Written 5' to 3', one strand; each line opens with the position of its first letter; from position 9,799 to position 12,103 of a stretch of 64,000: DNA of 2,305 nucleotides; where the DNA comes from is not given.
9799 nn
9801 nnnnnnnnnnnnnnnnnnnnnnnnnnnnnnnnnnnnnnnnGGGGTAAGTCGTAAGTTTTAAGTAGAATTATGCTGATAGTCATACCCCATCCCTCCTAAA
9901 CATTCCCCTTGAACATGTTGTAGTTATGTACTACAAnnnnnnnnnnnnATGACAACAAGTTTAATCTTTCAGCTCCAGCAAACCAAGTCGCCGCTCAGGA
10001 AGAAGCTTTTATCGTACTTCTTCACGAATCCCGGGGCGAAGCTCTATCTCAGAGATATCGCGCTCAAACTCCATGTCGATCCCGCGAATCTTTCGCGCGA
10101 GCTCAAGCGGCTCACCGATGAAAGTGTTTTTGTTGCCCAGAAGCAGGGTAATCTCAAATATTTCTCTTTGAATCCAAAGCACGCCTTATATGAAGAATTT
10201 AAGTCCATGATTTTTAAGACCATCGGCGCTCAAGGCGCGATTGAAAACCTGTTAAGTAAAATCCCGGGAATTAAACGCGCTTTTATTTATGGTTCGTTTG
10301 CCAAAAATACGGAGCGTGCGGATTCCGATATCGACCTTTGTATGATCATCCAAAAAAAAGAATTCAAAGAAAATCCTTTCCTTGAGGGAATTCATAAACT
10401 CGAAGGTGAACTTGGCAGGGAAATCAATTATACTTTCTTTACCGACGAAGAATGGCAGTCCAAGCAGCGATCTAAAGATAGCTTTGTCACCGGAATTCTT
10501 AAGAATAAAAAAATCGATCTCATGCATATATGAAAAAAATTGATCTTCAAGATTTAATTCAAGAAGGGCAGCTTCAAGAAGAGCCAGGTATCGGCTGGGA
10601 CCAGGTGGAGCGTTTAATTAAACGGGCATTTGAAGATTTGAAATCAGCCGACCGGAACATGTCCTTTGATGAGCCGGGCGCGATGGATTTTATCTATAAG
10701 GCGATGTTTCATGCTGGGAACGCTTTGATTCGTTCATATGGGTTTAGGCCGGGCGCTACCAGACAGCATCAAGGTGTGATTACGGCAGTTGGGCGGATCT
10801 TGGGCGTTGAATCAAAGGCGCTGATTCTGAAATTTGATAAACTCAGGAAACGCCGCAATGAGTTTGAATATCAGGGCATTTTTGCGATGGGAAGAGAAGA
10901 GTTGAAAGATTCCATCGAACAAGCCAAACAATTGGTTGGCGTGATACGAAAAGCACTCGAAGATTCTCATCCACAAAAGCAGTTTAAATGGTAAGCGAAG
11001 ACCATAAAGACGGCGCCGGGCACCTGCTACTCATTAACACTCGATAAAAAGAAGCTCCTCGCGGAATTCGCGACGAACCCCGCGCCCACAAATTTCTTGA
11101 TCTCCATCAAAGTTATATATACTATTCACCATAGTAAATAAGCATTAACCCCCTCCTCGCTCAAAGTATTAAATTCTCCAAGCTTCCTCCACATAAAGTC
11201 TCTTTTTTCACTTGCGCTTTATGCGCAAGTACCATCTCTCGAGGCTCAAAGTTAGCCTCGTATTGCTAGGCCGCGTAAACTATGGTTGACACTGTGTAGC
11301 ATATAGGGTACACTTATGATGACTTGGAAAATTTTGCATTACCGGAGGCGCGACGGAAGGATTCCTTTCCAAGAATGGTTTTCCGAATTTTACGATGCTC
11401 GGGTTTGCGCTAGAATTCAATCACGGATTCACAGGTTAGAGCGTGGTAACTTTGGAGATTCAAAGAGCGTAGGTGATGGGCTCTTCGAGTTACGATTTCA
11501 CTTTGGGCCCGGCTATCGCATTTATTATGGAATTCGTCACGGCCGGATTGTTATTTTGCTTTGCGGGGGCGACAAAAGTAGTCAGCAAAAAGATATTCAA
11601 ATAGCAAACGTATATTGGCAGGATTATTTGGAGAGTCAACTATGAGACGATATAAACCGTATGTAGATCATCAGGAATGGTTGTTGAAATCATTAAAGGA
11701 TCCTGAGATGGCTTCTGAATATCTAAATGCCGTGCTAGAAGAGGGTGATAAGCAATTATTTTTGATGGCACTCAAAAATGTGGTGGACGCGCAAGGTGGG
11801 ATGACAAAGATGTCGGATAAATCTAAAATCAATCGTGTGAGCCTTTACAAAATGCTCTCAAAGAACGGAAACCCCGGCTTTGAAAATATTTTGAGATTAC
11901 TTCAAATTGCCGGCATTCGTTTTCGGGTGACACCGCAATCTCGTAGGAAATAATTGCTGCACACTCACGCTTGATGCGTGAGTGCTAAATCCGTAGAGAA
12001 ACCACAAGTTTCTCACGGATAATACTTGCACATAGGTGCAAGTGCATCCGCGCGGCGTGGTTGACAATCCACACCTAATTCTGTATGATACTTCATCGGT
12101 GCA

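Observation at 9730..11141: MNT-HEPN cassette flanked by two copies of a SRAP 5' gene fragment: footprint of site-specific insertion into a yedK-like gene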

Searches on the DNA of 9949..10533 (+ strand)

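Call 39: search_rna_families(sources=[L113, L125, L128], threshold=evalue, max_evalue=0.1)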
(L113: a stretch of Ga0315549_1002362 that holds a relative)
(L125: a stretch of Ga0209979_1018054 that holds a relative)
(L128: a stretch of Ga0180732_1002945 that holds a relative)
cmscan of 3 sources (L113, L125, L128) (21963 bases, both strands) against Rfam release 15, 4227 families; matches with E-value up to 0.1: 0.
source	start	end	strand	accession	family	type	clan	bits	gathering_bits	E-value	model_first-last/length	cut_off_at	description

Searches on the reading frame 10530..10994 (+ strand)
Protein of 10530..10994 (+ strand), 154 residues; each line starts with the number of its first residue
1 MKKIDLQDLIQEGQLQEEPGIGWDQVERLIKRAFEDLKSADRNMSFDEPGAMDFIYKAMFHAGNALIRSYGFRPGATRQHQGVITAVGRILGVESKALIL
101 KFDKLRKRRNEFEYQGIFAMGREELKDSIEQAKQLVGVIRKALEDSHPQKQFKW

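Call 8: search_protein_families(library=pfam, proteins=[window:10530-10994:+], max_evalue=0.01)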
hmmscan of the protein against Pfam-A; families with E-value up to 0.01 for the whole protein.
window:10530-10994:+ (154 aa): 1 family
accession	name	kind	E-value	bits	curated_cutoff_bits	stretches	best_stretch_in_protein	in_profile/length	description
PF05168.19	HEPN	-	1.9e-08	34.9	22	1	26-140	1-115/117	HEPN domain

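Call 10: find_encoding_contigs(protein=window:10530-10994:+, flank=10000, max_places=10)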
Protein window:10530-10994:+ (154 aa): no gene with exactly this product is on record in the collection.

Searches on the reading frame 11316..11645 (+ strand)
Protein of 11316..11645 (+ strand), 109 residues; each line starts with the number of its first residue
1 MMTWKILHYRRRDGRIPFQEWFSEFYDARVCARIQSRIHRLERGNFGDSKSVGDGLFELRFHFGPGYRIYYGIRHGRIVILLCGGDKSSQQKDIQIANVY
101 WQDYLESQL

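Call 8: search_protein_families(library=pfam, proteins=[window:11316-11645:+], max_evalue=0.01)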
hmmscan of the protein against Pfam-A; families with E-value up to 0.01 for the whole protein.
window:11316-11645:+ (109 aa): 1 family
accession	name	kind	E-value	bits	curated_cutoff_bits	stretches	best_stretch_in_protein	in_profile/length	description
PF05973.20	Gp49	-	1.7e-07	31.6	23.9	1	30-92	10-80/90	Phage derived protein Gp49-like (DUF891)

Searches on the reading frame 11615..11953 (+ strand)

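Call 8: search_protein_families(library=pfam, proteins=[window:11615-11953:+], max_evalue=0.01)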
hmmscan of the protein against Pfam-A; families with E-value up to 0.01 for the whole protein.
window:11615-11953:+ (112 aa): 1 family
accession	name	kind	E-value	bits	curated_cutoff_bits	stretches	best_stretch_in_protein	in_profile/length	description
PF21716.3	dnstrm_HI1420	-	3.7e-19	68.8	27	1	25-106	9-89/90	Probable addiction module antidote protein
